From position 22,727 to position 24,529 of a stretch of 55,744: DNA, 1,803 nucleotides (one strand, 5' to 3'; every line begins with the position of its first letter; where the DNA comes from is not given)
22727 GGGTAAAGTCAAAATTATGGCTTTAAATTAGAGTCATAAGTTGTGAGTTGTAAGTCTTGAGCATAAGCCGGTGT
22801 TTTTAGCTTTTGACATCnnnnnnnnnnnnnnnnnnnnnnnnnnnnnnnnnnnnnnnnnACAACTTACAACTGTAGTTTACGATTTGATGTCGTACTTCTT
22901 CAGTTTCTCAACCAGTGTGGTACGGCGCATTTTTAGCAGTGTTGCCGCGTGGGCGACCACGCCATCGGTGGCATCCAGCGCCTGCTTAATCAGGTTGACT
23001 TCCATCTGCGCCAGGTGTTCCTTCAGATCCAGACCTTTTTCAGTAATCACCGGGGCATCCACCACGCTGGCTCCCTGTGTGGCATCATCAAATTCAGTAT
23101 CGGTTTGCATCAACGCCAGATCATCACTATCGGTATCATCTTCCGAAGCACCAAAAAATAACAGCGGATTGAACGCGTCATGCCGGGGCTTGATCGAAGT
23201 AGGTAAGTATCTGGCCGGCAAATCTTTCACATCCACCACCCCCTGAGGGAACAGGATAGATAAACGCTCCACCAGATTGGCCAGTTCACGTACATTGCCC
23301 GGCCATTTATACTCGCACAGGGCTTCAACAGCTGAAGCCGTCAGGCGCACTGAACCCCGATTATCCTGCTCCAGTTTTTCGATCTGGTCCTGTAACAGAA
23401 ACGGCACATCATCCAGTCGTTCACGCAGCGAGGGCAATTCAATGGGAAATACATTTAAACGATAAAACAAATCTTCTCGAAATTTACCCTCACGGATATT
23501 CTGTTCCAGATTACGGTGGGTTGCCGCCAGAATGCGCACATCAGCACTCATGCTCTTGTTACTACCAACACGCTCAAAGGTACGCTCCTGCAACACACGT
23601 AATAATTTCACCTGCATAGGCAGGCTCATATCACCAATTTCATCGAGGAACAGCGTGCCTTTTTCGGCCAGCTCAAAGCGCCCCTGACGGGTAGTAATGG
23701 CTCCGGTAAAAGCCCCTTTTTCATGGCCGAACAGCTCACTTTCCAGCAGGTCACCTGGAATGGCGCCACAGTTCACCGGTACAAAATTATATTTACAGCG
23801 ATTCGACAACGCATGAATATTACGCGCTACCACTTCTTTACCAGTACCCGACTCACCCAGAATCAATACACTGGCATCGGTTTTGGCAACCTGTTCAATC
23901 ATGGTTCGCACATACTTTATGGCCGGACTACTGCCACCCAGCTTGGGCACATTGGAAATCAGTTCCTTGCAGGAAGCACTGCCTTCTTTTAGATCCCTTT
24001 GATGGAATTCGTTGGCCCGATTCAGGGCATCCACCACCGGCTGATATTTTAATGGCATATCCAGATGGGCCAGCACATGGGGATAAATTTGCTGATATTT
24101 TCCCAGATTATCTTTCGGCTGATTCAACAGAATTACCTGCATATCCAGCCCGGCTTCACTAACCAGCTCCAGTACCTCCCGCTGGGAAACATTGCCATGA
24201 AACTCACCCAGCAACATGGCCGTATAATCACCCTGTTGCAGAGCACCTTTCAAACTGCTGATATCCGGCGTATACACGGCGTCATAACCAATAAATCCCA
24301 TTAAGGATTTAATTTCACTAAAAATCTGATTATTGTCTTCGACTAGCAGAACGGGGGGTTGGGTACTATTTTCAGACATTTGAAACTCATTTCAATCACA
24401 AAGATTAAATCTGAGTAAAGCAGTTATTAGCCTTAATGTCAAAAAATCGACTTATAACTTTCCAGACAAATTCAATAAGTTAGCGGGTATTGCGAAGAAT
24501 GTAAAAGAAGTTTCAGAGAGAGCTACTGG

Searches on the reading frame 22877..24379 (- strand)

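Call 76: search_protein_families(library=pfam, proteins=[window:22877-24379:-], max_evalue=0.00001)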
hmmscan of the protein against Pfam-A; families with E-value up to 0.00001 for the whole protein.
window:22877-24379:- (500 aa): 6 families
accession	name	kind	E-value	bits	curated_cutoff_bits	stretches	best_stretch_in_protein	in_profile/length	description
PF00158.32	Sigma54_activat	-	1.6e-73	246.3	20.2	1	149-314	3-168/168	Sigma-54 interaction domain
PF25601.1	AAA_lid_14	-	3.5e-21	75.2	27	1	319-394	1-77/87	AAA+ ATPase lid domain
PF14532.12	Sigma54_activ_2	-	9e-19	68.5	25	1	149-318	2-138/138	Sigma-54 interaction domain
PF02954.25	HTH_8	-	3.9e-12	46.1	22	1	456-496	2-42/42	Bacterial regulatory protein, Fis family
PF07728.20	AAA_5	-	6e-09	36.5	22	1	171-290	2-124/139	AAA domain (dynein-related subfamily)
PF06490.17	FleQ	-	7.7e-08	33.1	22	1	10-123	2-107/108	Flagellar regulatory protein FleQ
